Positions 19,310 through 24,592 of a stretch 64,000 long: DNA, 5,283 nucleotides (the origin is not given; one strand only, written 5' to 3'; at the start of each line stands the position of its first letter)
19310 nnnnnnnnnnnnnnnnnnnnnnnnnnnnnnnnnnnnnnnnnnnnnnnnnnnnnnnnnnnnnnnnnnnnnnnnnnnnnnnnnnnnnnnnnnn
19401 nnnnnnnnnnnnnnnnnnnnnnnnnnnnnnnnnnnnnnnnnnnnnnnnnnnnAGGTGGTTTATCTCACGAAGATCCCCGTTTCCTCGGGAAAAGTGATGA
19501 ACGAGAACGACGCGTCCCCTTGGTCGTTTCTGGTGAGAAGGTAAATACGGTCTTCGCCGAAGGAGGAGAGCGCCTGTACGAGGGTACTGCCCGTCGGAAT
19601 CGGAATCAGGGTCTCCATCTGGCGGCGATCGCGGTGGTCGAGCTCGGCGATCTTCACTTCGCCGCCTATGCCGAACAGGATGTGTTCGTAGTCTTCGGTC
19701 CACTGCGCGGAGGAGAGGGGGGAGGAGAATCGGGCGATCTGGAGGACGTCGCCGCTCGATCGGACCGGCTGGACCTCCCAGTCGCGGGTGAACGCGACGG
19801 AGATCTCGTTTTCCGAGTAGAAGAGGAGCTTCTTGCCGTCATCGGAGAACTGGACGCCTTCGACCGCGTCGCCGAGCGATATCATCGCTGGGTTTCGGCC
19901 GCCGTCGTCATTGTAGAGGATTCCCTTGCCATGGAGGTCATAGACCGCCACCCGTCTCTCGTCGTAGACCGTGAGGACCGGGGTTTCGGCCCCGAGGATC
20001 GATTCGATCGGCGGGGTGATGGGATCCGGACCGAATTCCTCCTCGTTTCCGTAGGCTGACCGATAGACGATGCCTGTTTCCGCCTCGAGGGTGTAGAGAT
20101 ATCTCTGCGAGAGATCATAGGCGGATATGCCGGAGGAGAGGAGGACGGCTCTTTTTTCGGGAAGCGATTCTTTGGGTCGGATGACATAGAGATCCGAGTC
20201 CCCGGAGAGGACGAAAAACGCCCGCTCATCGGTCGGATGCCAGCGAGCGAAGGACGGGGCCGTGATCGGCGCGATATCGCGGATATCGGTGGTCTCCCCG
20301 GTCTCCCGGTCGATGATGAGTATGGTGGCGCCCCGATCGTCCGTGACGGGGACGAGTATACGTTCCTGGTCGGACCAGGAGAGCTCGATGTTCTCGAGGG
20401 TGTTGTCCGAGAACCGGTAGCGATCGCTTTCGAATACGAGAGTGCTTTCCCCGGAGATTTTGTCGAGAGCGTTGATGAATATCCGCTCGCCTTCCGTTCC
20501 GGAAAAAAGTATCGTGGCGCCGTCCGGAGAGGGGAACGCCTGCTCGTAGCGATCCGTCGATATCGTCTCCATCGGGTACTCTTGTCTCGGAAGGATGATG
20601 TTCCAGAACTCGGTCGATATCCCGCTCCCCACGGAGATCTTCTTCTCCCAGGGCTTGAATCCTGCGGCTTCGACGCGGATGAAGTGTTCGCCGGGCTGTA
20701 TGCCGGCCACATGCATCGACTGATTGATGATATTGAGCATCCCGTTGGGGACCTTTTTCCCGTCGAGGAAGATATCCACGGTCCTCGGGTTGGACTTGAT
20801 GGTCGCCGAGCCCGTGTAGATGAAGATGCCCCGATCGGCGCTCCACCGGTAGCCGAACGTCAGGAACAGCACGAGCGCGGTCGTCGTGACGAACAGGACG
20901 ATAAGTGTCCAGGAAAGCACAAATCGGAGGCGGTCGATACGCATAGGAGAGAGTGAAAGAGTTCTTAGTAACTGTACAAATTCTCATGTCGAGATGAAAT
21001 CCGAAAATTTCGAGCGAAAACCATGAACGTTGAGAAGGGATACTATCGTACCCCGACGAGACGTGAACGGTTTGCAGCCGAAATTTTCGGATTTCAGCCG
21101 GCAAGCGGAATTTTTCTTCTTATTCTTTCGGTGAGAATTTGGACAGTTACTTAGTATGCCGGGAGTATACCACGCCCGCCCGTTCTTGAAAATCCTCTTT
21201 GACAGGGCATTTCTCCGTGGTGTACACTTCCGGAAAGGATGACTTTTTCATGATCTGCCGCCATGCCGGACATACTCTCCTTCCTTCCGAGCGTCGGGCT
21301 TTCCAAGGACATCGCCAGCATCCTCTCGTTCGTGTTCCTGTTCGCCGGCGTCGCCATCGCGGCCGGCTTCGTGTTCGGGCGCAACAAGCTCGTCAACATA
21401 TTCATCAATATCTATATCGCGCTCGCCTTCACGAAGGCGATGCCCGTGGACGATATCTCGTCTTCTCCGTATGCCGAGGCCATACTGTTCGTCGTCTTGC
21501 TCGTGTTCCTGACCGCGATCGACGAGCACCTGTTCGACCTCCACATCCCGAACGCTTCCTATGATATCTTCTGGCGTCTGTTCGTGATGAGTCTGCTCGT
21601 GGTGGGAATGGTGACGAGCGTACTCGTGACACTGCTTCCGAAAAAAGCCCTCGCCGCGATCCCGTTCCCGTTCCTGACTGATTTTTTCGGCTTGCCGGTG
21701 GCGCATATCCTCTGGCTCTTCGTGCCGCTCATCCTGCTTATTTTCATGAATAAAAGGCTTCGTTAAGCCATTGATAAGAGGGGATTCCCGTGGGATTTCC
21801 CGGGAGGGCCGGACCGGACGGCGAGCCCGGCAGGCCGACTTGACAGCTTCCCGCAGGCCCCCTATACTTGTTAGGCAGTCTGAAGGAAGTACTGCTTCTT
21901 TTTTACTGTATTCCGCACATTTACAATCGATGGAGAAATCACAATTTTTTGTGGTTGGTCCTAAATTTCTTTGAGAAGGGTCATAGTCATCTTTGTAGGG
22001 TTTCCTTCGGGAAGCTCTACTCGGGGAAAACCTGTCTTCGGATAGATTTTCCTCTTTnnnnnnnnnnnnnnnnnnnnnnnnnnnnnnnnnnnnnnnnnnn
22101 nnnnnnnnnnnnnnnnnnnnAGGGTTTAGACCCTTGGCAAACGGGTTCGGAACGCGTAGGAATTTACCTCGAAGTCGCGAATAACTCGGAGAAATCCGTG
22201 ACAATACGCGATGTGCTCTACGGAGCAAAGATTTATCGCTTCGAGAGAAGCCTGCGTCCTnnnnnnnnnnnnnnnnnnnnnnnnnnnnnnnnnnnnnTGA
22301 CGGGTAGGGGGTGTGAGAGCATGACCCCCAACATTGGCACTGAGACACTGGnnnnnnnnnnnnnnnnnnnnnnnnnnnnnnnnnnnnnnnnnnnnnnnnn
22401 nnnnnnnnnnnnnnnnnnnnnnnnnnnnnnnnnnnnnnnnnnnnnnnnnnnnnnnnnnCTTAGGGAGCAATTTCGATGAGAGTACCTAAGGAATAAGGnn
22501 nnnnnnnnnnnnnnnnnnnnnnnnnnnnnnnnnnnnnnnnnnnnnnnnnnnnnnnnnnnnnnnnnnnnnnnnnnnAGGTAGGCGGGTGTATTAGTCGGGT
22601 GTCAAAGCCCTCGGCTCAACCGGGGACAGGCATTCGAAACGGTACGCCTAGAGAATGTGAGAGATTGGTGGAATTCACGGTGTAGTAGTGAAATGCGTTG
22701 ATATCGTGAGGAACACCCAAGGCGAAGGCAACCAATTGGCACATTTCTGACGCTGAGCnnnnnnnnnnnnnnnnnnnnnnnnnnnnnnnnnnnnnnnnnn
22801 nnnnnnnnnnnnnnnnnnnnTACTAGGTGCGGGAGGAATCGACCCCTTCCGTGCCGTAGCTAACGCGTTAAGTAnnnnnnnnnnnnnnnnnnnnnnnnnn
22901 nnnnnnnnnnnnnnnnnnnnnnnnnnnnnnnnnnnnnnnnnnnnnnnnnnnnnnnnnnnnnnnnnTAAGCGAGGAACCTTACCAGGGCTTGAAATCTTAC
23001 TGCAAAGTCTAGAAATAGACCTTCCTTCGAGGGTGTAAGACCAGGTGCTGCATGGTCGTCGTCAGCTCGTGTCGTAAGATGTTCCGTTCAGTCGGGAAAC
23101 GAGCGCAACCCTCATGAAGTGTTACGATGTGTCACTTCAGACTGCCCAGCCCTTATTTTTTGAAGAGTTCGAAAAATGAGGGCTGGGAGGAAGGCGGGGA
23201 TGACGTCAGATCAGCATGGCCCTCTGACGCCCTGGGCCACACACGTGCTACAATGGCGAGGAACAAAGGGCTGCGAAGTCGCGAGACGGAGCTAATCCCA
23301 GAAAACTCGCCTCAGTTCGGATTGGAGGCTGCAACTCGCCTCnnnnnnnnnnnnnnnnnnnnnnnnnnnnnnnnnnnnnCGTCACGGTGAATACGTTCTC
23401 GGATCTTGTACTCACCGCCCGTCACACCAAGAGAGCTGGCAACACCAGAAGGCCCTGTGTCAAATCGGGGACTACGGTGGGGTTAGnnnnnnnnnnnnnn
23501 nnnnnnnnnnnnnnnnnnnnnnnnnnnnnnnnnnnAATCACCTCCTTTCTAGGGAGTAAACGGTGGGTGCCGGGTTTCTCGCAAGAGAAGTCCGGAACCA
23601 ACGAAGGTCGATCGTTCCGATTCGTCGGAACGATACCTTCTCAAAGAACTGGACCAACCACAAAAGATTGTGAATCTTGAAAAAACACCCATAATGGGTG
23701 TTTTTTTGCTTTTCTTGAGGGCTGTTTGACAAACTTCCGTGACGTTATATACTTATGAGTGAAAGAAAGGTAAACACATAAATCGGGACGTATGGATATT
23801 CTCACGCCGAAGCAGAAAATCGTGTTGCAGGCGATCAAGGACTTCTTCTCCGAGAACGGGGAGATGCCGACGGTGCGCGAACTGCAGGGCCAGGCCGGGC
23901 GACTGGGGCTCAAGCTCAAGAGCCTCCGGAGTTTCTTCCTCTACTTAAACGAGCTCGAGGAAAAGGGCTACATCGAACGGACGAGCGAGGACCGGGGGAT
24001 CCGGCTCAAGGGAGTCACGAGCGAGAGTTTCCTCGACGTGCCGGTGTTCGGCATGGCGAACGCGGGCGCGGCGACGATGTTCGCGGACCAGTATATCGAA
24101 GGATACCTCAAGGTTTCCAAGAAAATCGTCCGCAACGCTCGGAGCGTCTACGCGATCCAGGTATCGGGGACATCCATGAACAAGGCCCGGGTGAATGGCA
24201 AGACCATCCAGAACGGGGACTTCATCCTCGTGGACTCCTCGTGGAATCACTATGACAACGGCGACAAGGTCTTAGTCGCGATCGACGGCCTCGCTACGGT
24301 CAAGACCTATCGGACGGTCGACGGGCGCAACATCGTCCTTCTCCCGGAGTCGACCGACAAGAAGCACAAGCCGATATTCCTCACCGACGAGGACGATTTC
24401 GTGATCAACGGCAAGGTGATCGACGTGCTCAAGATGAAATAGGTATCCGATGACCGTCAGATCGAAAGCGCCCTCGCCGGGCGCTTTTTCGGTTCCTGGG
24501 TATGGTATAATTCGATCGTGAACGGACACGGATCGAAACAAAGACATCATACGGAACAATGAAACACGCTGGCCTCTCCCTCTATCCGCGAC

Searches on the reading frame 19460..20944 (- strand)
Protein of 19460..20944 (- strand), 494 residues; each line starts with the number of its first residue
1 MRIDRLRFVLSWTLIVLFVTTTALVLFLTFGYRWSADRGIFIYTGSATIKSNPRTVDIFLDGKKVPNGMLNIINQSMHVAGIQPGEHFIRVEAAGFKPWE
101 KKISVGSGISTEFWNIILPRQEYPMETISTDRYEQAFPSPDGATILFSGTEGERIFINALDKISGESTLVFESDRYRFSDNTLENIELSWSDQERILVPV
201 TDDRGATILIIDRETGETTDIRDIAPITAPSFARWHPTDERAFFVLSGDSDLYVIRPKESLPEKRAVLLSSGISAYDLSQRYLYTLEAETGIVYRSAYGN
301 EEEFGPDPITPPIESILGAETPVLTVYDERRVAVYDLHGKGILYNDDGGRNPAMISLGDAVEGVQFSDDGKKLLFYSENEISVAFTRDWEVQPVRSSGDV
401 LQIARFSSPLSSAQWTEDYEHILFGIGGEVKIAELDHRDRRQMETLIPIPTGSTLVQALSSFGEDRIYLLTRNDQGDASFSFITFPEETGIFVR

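Call 32: search_protein_families(library=pfam, proteins=[window:19460-20944:-], max_evalue=0.001)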
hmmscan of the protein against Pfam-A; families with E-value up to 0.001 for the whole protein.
window:19460-20944:- (494 aa): 1 family
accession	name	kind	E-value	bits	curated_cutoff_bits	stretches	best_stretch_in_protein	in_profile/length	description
PF08308.17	PEGA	-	8.2e-06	26.1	20.8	1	45-112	2-62/71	PEGA domain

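Call 37: find_homologous_proteins(query=window:19460-20944:-, max_evalue=1e-10)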
Query window:19460-20944:- (494 aa): 330 proteins with E <= 1e-10 among 8000 candidates; the best 120 are listed.
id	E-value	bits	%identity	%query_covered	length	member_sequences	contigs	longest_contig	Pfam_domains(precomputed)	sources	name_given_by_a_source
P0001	0.0e+0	1109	100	100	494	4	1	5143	PF08308.18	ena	-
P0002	4.6e-287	970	85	100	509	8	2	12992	PF08308.18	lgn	-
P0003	5.7e-272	920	80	100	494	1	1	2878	PF08308.18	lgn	-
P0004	5.1e-263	891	78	100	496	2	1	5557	PF08308.18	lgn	-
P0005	2.3e-205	701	64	100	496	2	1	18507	PF08308.18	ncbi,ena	-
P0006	6.2e-155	534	51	100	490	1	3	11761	PF08308.18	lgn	-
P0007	1.2e-147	510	49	100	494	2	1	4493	-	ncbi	-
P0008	1.7e-146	507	48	100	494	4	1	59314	-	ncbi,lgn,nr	ncbi:MAG: hypothetical protein HGB34_00680 [Candidatus Moranbacteria bacterium]|nr:hypothetical prot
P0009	4.5e-146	505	46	100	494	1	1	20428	PF08308.18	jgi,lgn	-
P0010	3.1e-145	503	48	100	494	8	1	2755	PF08308.18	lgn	-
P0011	3.7e-145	502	48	100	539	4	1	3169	PF08308.18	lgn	-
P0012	2.5e-144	500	48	100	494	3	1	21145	PF08308.18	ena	-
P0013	1.0e-142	494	46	100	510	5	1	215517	PF08308.18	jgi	jgi:hypothetical protein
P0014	1.2e-142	494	48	100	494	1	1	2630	PF08308.18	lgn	-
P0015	9.4e-142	491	47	100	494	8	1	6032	-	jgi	-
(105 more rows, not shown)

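Call 38: find_encoding_contigs(protein=P0002, flank=8000, max_places=3)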
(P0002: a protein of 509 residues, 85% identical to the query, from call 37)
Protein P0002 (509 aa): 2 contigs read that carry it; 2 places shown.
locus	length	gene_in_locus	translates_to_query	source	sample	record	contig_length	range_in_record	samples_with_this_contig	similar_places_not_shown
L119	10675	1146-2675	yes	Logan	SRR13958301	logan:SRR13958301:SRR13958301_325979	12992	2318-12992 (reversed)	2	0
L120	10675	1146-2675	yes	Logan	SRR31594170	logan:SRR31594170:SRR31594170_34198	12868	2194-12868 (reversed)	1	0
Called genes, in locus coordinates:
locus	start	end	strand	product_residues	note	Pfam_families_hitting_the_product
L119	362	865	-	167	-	-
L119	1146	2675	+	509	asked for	PF08308:PEGA (weak)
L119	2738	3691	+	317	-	PF13487:HD_5 (faint), PF01966:HD (faint)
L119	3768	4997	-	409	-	-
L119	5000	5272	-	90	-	-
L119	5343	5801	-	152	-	PF00380:Ribosomal_S9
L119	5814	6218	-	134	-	PF00572:Ribosomal_L13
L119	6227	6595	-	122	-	PF01196:Ribosomal_L17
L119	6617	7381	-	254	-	PF01193:RNA_pol_L, PF01000:RNA_pol_A_bac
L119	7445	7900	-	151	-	PF00163:Ribosomal_S4 (weak), PF01479:S4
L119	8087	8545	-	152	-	PF00411:Ribosomal_S11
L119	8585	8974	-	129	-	PF00416:Ribosomal_S13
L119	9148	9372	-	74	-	PF01176:eIF-1a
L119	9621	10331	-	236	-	PF01255:Prenyltransf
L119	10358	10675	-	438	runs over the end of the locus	PF00348:polyprenyl_synt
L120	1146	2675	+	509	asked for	PF08308:PEGA (weak)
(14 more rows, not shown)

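Call 39: find_encoding_contigs(protein=P0004, flank=8000, max_places=2)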
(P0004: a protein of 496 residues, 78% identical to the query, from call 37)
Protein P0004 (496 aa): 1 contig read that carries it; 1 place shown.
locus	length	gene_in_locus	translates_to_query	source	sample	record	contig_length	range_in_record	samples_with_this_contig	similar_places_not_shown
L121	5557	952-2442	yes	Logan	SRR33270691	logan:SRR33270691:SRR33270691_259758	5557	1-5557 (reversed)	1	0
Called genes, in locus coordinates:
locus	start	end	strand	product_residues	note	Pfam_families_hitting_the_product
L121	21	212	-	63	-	-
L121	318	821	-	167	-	-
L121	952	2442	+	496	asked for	PF08308:PEGA (weak)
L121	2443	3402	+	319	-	PF01966:HD (faint), PF13487:HD_5 (faint)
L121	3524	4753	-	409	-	-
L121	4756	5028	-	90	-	-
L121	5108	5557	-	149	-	?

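Call 40: find_encoding_contigs(protein=P0005, flank=8000, max_places=2)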
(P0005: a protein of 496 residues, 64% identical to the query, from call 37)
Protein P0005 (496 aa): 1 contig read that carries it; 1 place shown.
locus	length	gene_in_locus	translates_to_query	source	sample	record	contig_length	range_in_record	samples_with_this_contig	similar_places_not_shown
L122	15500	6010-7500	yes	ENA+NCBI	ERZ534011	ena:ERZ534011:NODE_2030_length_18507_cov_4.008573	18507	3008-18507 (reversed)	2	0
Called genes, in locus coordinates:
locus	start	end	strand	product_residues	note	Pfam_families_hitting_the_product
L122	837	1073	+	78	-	-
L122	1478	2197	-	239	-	-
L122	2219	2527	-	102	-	PF02325:CCB3_YggT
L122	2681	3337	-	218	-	PF01726:LexA_DNA_bind, PF00717:Peptidase_S24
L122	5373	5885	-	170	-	-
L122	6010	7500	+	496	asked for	PF08308:PEGA (weak)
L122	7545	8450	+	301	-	PF01966:HD (weak), PF13487:HD_5 (faint)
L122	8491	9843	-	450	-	-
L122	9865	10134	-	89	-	-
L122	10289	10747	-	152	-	PF00380:Ribosomal_S9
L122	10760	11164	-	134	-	PF00572:Ribosomal_L13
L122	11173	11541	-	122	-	PF01196:Ribosomal_L17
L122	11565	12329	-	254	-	PF01193:RNA_pol_L, PF01000:RNA_pol_A_bac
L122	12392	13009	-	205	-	PF00163:Ribosomal_S4, PF01479:S4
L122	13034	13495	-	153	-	PF00411:Ribosomal_S11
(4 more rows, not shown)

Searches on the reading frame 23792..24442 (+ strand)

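Call 96: search_protein_families(library=pfam, proteins=[window:23792-24442:+], max_evalue=0.00001)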
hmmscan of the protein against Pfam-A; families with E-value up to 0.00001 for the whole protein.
window:23792-24442:+ (216 aa): 2 families
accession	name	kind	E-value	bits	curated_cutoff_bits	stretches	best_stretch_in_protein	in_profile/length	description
PF00717.28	Peptidase_S24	-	9.3e-22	77.4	23.3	1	84-210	1-116/116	Peptidase S24-like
PF01726.22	LexA_DNA_bind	-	1.4e-09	38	23.7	1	1-65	1-60/65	LexA DNA binding domain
